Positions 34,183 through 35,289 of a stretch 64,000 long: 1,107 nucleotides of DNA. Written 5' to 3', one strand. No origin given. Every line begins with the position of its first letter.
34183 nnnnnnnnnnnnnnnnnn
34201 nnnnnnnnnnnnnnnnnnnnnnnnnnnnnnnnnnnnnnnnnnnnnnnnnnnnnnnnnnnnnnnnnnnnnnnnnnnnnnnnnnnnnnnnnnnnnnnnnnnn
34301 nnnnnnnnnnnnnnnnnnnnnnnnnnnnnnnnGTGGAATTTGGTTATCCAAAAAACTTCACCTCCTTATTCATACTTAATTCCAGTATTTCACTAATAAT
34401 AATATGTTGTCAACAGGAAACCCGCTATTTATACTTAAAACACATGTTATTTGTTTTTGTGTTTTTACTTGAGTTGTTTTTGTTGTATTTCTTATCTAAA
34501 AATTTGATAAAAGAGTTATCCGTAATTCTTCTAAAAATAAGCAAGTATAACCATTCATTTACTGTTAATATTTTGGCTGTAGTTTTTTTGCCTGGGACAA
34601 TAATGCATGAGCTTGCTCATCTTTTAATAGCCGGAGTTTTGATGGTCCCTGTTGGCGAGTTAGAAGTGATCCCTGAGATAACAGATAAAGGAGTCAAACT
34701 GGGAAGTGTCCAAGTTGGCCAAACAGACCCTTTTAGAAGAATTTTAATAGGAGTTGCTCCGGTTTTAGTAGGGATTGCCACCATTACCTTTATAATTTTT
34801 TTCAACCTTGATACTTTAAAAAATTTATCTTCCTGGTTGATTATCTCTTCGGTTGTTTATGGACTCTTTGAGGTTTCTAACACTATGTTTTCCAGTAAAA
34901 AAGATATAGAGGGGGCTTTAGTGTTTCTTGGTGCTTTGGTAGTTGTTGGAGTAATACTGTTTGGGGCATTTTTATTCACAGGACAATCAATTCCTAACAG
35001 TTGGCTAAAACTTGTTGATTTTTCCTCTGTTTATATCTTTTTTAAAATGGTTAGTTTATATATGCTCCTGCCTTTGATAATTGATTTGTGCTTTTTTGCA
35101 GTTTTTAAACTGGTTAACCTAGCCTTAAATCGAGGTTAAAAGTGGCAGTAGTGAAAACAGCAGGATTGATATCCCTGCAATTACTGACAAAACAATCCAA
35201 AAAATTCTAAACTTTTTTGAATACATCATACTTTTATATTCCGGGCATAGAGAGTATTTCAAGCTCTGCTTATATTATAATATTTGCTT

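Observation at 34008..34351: Small acidic protein translationally coupled (TAG-ta-ATG) to the giant gene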

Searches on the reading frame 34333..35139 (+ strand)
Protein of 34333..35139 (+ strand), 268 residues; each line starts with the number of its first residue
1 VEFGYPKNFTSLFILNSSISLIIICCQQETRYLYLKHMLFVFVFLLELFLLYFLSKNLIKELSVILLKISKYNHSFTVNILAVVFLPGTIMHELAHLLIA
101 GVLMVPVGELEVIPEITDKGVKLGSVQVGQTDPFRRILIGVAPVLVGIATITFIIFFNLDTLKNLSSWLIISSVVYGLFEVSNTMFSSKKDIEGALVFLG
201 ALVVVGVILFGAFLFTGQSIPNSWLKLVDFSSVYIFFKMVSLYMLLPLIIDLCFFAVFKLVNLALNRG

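Call 5: search_protein_families(library=pfam, proteins=[window:34333-35139:+], max_evalue=0.01)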
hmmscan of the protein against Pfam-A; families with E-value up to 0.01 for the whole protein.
window:34333-35139:+ (268 aa): 1 family
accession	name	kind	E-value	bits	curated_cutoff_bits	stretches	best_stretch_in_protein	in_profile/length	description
PF09925.14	DUF2157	-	0.0024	18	32.4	1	131-215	31-110/146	Predicted membrane protein (DUF2157)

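Call 28: search_protein_families(library=ncbifam, proteins=[window:34333-35139:+], max_evalue=0.1)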
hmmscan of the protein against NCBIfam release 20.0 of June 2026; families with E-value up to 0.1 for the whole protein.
window:34333-35139:+ (268 aa): 0 families

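Call 71: search_protein_families(library=pfam, proteins=[window:34444-35139:+], max_evalue=1)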
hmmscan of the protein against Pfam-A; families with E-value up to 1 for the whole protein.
window:34444-35139:+ (231 aa): 2 families
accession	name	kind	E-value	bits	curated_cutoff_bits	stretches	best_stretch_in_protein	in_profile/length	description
PF09925.14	DUF2157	-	0.00087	19.5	32.4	1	94-178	31-110/146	Predicted membrane protein (DUF2157)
PF10767.14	YbjO_DH-like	-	0.4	11.1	24.2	1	105-213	1-101/141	Inner membrane protein YbjO, dehydrogenase-like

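Call 73: search_solved_structures(query=A5, max_evalue=10, show_alignments=3)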
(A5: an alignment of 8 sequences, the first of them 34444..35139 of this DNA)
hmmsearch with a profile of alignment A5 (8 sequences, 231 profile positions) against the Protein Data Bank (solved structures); distinct sequences matched with E-value up to 10: 0.

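Call 77: find_related_loci(query=A5, collection=metagenome_contigs, flank=10000)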
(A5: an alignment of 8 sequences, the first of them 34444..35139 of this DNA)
Query A5 (231 aa) in metagenome_contigs; peptide patterns used: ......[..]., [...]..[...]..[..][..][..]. (x = any residue, [..] = any of these).
479 stretches matched a pattern; 234 encode a relative of the query (tblastn E <= 1e-3); the best 80 are kept; 80 distinct loci.
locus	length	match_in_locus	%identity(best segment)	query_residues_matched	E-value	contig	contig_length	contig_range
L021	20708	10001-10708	64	1-231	5e-95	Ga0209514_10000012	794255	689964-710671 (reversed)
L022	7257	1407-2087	48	10-231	5e-64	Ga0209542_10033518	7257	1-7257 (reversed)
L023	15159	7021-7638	53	1-206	8e-58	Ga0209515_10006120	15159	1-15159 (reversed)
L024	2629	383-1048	48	1-222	5e-58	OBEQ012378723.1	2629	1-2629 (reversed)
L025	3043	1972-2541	53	36-222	1e-57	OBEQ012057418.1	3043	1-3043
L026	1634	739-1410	48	1-222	8e-59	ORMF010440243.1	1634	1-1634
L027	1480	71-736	49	1-223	3e-58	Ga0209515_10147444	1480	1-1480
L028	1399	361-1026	49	1-223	2e-58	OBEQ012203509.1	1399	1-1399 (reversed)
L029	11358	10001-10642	48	1-216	4e-54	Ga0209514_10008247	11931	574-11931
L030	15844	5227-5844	53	1-206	8e-58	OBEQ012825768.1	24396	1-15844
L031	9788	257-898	48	1-216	4e-54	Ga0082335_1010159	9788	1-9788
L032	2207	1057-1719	47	1-215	7e-54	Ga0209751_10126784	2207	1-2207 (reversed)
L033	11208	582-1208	49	1-210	1e-52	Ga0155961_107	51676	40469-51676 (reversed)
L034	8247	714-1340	49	1-210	1e-52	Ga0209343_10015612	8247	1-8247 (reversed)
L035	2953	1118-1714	51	18-216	2e-51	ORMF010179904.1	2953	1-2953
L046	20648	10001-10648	42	1-225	2e-47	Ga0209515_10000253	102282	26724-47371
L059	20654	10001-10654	43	1-226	9e-45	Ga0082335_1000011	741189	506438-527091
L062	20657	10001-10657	41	1-223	2e-44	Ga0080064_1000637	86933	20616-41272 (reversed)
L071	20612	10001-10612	43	18-223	6e-43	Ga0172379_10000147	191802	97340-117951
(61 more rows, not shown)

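Call 81: predict_structure(protein=window:34444-35139:+)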
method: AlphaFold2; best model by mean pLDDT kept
length: 231 residues; sequences in the alignment: 1
mean_pLDDT: 51.4   pTM: 0.29
mean pLDDT of the five models: 51.4, 48.3, 45.6, 44.3, 41.3
residues with pLDDT >= 90: 0; 70-90: 3; 50-70: 129; < 50: 99
segments of 3 or more residues with pLDDT < 50: 1-7, 9-17, 36-74, 89-93, 182-185, 187-193, 195-207
pLDDT, mean of each block of 10 residues (from residue 1): 44 48 53 48 39 42 43 50 54 52 58 55 52 53 56 55 63 55 46 46 47 58 64 47
secondary structure, 60 per line:
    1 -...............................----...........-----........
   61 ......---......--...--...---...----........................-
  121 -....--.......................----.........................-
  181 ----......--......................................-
elements in order: H2-32 H37-47 H53-66 E73-75 E78-80 E83-85 E89-91 H96-119 H122-125 H128-150 H155-179 H185-190 H193-230

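Call 87: search_protein_families(library=pfam, proteins=[L059:10664-10990:-, L059:11039-11446:-, L046:10659-10982:-, L046:11035-11436:-, L062:10674-11081:-, L062:11128-11535:-, L059:2845-4053:-, L071:3884-5110:-, L021:2178-3635:-], max_evalue=0.01)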
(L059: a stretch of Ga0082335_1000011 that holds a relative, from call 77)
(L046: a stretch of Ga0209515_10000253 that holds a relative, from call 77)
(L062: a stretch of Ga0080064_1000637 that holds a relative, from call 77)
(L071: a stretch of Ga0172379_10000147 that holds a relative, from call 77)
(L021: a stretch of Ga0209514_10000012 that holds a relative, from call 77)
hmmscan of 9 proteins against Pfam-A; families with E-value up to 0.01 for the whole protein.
L059:10664-10990:- (108 aa): 3 families
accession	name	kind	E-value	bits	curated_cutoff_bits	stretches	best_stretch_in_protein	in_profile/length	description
PF18895.5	T4SS_pilin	-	2.7e-12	47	26.6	1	26-90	8-71/71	Type IV secretion system pilin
PF04306.18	DUF456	-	0.00071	20.3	29.4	1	27-96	21-91/139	Protein of unknown function (DUF456)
PF04956.18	TrbC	-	0.0014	19.2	27.9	1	27-90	41-98/98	TrbC/VIRB2 pilin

L059:11039-11446:- (135 aa): 2 families
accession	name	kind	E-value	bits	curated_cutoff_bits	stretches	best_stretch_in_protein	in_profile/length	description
PF18895.5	T4SS_pilin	-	2e-08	34.6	26.6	1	47-112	7-71/71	Type IV secretion system pilin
PF04956.18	TrbC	-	0.0024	18.5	27.9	1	3-109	11-95/98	TrbC/VIRB2 pilin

L046:10659-10982:- (107 aa): 2 families
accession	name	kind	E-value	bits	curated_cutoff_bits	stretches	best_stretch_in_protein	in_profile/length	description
PF18895.5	T4SS_pilin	-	1.3e-11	44.9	26.6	1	26-88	10-71/71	Type IV secretion system pilin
PF04306.18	DUF456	-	0.0016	19.2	29.4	1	25-85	21-81/139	Protein of unknown function (DUF456)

L046:11035-11436:- (133 aa): 1 family
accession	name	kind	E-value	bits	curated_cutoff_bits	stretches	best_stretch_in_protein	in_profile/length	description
PF18895.5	T4SS_pilin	-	1.2e-08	35.4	26.6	1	47-115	4-71/71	Type IV secretion system pilin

L062:10674-11081:- (135 aa): 1 family
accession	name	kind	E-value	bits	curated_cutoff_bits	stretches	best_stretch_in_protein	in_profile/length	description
PF18895.5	T4SS_pilin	-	3.1e-08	34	26.6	1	54-116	10-71/71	Type IV secretion system pilin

L062:11128-11535:- (135 aa): 1 family
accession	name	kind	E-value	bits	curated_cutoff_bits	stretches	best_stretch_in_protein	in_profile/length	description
PF18895.5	T4SS_pilin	-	5e-08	33.3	26.6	1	48-116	4-71/71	Type IV secretion system pilin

L059:2845-4053:- (402 aa): 3 families
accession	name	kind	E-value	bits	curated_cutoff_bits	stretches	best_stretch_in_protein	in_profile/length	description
PF12666.12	PrgI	-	2.8e-09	37.8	27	1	5-92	1-91/91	PrgI family protein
PF13620.12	CarboxypepD_reg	-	1.4e-08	35.4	32.3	1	306-376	2-72/82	Carboxypeptidase regulatory-like domain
PF17210.9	SdrD_B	-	0.003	18.2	29.7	1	312-366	18-71/112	SdrD B-like domain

L071:3884-5110:- (408 aa): 2 families
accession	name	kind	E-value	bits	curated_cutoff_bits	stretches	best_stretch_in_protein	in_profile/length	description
PF10518.14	TAT_signal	-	0.002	18.4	22.7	1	68-87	2-21/21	TAT (twin-arginine translocation) pathway signal sequence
PF00150.24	Cellulase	-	0.0026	17.7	23.5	1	192-335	110-256/272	Cellulase (glycosyl hydrolase family 5)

L021:2178-3635:- (485 aa): 1 family
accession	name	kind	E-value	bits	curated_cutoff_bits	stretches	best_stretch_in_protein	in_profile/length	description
PF03816.19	LytR_cpsA_psr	-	2.5e-19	70.4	24.6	1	195-348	2-146/150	LytR_cpsA_psr family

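Call 102: search_protein_families(library=padloc, proteins=[window:34444-35139:+], max_evalue=0.001)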
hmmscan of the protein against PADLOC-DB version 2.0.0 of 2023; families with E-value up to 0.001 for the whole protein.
window:34444-35139:+ (231 aa): 0 families

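Call 103: search_protein_families(library=phrogs, proteins=[window:34444-35139:+], max_evalue=0.001)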
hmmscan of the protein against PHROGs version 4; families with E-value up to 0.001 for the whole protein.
window:34444-35139:+ (231 aa): 0 families
